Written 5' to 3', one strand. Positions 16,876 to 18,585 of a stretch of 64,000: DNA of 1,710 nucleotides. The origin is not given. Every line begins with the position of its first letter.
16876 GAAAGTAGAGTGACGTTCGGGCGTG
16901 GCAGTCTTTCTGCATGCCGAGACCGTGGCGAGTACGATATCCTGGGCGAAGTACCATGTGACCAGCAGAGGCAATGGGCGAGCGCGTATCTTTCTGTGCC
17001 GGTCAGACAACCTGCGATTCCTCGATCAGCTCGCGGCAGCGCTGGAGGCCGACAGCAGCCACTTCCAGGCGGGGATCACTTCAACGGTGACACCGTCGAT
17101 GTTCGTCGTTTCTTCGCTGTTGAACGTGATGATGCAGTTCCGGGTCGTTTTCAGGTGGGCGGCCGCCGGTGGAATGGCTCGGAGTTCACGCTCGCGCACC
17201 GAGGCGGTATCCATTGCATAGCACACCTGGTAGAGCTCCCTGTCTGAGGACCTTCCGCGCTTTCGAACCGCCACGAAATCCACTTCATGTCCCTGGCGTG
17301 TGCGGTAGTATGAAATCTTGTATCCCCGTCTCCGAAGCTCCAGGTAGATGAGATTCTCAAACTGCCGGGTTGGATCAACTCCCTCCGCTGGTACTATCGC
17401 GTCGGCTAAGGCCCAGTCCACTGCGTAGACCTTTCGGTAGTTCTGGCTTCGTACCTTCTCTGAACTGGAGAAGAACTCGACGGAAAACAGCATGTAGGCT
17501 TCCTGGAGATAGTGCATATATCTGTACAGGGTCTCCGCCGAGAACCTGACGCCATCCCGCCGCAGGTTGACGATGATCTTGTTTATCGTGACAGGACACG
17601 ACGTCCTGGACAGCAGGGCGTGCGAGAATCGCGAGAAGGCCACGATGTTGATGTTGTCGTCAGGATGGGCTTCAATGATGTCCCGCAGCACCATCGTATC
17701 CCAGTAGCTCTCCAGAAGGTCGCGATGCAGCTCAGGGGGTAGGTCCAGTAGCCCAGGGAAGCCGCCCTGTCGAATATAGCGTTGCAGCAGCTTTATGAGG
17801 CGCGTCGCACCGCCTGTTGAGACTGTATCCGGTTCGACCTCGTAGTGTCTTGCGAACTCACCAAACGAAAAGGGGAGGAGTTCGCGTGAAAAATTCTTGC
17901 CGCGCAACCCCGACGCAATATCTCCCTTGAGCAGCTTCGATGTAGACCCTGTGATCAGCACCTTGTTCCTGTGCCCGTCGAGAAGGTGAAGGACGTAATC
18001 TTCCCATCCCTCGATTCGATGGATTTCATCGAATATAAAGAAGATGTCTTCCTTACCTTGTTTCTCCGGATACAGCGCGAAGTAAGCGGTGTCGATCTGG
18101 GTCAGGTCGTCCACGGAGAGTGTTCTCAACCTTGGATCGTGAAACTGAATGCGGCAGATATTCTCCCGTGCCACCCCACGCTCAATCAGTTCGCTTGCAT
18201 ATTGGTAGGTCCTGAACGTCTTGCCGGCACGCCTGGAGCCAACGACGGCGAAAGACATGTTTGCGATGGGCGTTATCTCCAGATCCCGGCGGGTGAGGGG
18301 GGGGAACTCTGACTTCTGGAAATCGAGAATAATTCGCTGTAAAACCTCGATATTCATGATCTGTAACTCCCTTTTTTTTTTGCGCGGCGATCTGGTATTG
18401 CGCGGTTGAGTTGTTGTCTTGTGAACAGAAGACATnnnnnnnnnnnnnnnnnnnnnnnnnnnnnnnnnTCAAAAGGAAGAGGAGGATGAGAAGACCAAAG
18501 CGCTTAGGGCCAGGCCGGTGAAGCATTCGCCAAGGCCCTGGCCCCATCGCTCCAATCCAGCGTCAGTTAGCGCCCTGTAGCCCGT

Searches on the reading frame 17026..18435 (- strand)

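Call 17: search_protein_families(library=pfam, proteins=[window:17026-18435:-])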
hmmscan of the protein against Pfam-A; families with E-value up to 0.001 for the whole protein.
window:17026-18435:- (469 aa): 2 families
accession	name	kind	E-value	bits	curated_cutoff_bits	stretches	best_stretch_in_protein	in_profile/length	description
PF13173.12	AAA_14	-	1.6e-26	93.3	27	1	62-194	5-128/129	AAA domain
PF13635.12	DUF4143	-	4e-17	62.8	28.1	1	260-395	9-151/160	Domain of unknown function (DUF4143)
